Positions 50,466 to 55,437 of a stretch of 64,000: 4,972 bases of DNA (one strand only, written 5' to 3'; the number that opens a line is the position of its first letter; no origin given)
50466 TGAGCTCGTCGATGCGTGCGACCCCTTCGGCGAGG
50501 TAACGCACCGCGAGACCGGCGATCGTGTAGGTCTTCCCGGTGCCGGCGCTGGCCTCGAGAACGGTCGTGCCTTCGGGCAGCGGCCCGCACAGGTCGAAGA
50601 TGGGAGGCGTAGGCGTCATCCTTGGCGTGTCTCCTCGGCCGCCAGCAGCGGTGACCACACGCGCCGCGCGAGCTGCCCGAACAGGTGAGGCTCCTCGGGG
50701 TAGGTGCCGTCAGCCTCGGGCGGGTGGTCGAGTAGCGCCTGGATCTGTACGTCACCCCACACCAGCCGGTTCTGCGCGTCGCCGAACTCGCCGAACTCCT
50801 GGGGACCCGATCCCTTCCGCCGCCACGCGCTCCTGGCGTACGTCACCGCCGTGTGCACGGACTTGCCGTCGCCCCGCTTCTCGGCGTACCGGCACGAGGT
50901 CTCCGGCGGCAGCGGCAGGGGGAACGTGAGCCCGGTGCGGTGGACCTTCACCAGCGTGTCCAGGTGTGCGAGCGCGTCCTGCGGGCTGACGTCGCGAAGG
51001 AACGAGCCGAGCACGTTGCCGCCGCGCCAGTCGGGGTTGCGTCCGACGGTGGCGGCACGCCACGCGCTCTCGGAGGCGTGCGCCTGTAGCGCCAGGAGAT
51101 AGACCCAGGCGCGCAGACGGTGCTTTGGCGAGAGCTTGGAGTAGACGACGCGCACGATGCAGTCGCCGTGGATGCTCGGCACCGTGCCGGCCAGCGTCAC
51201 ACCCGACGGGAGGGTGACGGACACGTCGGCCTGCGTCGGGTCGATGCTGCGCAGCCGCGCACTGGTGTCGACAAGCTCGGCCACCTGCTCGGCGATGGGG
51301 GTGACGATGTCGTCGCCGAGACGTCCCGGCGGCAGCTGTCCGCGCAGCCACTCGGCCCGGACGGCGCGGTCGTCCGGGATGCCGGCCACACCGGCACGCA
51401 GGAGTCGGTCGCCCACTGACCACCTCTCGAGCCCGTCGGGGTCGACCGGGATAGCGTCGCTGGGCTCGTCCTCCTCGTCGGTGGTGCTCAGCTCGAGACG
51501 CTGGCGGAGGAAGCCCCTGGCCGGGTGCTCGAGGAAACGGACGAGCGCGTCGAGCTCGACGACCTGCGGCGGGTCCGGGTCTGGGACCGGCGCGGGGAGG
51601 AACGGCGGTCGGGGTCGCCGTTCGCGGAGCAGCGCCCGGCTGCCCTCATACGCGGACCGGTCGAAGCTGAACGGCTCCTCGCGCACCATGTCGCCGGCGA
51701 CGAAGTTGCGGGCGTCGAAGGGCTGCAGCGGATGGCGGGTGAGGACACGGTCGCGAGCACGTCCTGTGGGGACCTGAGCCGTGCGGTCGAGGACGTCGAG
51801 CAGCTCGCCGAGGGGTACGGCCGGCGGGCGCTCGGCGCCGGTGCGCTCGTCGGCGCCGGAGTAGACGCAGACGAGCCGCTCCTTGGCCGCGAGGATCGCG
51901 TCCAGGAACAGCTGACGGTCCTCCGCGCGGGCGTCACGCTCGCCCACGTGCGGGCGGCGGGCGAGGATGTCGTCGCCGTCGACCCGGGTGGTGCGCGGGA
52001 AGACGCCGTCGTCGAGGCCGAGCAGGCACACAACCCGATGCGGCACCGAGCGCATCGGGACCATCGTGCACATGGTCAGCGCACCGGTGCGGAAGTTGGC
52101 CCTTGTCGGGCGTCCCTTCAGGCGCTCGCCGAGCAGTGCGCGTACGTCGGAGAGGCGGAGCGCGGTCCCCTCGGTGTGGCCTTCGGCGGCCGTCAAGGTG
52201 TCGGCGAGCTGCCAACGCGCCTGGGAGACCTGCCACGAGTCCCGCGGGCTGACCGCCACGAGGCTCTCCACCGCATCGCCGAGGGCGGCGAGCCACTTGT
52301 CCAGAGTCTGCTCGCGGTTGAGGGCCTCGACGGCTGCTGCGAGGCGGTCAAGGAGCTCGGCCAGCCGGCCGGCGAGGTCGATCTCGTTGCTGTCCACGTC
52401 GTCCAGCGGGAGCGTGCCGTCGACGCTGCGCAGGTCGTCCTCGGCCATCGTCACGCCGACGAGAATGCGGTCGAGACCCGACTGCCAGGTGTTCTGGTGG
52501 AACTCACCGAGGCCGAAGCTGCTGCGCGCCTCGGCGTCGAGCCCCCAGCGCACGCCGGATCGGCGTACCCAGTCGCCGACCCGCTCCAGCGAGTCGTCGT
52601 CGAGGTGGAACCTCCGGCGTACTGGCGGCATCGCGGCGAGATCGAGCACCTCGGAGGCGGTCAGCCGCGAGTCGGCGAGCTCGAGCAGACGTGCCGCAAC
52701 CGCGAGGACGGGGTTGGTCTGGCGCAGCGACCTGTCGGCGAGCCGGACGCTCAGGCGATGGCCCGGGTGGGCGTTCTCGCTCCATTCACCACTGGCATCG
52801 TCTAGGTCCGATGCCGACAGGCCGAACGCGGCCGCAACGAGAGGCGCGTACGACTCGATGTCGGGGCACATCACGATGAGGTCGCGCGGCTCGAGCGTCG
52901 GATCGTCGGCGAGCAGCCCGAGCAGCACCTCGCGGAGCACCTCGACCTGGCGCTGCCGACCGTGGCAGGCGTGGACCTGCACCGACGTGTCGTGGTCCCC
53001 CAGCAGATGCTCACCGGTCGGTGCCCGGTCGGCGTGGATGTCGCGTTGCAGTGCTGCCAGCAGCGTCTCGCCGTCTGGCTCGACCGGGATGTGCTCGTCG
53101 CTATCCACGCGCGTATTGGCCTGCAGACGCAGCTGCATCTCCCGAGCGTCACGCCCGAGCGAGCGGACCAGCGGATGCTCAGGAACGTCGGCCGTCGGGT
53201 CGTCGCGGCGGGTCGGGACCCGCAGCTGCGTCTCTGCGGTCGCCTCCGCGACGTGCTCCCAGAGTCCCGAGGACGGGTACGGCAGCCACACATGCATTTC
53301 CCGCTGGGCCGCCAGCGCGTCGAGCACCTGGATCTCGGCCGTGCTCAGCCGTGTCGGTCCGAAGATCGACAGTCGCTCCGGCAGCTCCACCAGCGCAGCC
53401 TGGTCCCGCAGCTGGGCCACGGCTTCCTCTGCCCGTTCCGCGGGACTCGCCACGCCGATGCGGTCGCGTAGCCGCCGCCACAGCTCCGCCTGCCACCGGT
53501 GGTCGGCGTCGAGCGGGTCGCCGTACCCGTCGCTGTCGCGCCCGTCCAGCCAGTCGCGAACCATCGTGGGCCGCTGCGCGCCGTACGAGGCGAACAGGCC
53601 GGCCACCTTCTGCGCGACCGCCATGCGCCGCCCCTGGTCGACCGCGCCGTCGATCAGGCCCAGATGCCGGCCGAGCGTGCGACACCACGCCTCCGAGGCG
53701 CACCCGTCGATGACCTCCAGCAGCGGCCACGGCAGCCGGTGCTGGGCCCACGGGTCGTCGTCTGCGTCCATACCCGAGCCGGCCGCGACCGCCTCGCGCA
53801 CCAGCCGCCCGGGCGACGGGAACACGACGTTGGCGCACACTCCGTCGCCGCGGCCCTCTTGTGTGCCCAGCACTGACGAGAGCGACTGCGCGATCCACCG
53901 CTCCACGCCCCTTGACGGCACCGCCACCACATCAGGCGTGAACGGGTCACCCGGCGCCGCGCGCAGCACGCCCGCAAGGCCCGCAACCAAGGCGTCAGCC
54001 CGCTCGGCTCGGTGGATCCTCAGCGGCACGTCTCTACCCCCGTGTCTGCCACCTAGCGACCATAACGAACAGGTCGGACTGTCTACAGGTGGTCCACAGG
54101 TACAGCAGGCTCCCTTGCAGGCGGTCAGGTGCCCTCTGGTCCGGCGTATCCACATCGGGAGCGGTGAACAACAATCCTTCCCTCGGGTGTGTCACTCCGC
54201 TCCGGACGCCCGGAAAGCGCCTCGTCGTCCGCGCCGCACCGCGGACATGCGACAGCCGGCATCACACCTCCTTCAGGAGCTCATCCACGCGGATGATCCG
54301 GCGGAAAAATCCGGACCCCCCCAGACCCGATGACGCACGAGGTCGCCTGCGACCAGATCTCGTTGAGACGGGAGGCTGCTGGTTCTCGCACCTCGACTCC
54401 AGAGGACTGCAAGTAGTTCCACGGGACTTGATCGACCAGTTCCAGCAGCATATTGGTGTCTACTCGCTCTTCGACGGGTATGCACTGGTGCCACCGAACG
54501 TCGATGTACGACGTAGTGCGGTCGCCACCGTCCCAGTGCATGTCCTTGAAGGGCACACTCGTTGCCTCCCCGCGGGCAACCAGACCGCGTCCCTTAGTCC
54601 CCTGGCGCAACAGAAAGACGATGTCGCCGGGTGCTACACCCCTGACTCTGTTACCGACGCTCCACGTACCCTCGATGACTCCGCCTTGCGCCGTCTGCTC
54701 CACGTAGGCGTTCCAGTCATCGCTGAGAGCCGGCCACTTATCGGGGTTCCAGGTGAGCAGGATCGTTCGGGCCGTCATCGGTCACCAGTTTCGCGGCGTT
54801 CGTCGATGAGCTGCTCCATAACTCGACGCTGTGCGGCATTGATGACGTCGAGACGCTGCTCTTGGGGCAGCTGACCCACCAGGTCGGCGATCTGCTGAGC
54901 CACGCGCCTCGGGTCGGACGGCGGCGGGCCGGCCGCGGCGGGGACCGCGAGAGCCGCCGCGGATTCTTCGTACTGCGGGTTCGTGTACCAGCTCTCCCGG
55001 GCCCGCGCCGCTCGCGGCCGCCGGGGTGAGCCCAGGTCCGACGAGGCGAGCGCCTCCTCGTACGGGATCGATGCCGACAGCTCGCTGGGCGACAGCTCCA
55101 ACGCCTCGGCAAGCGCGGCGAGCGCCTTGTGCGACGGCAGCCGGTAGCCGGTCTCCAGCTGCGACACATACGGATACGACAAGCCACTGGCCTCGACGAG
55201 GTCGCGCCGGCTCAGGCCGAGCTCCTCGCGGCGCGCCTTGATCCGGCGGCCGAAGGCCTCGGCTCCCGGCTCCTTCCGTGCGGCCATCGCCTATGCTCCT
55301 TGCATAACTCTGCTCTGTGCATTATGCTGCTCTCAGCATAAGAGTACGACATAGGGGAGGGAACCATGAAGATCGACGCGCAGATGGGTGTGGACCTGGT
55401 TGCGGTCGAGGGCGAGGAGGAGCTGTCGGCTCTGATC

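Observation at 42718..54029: The recC-recB-recD operon continues directly into an ERCC4 nuclease and a NERD-SF1 helicase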

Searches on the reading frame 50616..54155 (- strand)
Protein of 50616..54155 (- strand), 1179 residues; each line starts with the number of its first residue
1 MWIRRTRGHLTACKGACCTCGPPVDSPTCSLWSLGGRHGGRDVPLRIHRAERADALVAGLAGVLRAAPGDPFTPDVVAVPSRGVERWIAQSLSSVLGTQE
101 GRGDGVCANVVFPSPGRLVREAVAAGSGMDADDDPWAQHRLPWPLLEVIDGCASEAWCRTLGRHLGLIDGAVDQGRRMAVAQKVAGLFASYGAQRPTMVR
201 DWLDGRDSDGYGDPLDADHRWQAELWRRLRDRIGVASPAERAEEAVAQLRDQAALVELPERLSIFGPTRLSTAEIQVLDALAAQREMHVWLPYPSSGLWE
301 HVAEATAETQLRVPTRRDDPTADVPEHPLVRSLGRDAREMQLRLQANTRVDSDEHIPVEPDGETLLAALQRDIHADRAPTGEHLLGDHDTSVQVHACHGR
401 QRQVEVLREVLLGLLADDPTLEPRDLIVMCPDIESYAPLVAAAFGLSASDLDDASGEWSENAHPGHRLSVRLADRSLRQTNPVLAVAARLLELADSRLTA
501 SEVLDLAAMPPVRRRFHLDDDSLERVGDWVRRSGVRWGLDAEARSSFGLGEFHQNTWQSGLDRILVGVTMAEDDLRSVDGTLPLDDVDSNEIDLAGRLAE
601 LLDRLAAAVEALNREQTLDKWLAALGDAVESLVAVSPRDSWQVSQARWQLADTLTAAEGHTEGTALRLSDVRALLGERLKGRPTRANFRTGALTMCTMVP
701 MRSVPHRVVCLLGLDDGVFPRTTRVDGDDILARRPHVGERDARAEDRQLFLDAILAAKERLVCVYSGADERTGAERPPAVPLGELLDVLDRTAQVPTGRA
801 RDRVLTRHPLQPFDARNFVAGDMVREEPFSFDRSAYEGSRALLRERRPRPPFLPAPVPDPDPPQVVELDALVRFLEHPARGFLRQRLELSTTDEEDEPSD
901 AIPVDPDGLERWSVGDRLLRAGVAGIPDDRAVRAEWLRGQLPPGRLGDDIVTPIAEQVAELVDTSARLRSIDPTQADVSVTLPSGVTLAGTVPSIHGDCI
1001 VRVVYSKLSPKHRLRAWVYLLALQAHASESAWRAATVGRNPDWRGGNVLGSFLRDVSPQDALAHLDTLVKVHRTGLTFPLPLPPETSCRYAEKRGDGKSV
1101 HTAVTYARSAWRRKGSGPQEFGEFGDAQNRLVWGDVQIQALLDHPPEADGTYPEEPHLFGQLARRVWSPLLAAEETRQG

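Call 7: search_protein_families(library=pfam, proteins=[window:50616-54155:-], max_evalue=0.01)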
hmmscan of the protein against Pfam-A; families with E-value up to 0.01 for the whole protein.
window:50616-54155:- (1179 aa): 2 families
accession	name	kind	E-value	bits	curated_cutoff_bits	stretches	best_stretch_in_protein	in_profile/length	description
PF04257.20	Exonuc_V_gamma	-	4.4e-64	217.1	25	1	45-374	1-312/314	Exodeoxyribonuclease V, gamma subunit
PF17946.7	RecC_C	-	2.2e-55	188.1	22.6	1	864-1094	2-201/202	RecC C-terminal domain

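Call 10: search_protein_families(library=ncbifam, proteins=[window:50616-54155:-], max_evalue=0.001)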
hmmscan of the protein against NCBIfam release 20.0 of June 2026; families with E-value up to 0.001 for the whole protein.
window:50616-54155:- (1179 aa): 2 families
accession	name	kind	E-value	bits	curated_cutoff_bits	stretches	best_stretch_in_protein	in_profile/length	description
TIGR01450.1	recC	equivalog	5.4e-270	898.7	582.9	1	45-1113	1-1052/1063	exodeoxyribonuclease V subunit gamma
NF008289.0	PRK11069.1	equivalog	2.3e-137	459.3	1470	1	49-1094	6-1049/1122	exodeoxyribonuclease V subunit gamma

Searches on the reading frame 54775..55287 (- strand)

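Call 25: search_protein_families(library=pfam, proteins=[window:54775-55287:-], max_evalue=0.01)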
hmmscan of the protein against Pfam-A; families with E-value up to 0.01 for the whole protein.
window:54775-55287:- (170 aa): 5 families
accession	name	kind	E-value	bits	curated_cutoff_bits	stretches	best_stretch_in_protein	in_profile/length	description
PF01381.28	HTH_3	-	6.9e-13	48.9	23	1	16-70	1-55/55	Helix-turn-helix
PF13560.12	HTH_31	-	1.4e-12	48.2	27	1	11-70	1-61/64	Helix-turn-helix domain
PF12844.13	HTH_19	-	1e-05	25.8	30.2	1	13-70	1-58/64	Helix-turn-helix domain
PF13443.12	HTH_26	-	0.00031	21.4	22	1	16-70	2-57/63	Cro/C1-type HTH DNA-binding domain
PF13413.12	HTH_25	-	0.0017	18.6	24.6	1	16-69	2-61/62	Helix-turn-helix domain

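Call 63: search_protein_families(library=padloc, proteins=[window:54775-55287:-], max_evalue=0.001)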
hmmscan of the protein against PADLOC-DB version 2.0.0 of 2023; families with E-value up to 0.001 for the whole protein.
window:54775-55287:- (170 aa): 11 families
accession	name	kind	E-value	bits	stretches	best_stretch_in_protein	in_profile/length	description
PDLC02926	HTH_VI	-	4.6e-08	31.2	1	12-70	2-60/92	-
PDLC03953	RmrA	-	4.6e-08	30.7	1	11-66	5-60/373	-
PDLC04142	capH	-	4.5e-06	25.7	1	11-72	6-67/103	capH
PDLC03664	Control_protein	-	5.4e-06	24.8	1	12-70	14-72/74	control protein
PDLC03947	RmrA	-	7.1e-06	23.1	1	10-66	10-66/383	-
PDLC03665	Control_protein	-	2.2e-05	22.6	1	12-70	9-68/77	control protein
PDLC03951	RmrA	-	2.6e-05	21.4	1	13-75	10-72/400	-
PDLC03949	RmrA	-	0.00012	19.1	1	14-68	5-59/363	-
PDLC03952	RmrA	-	0.00019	18.4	1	9-64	20-75/395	-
PDLC03955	RmrA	-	0.00054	17.3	1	17-83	26-92/371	-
PDLC03954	RmrA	-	0.00079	16.4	0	13-68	12-67/380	-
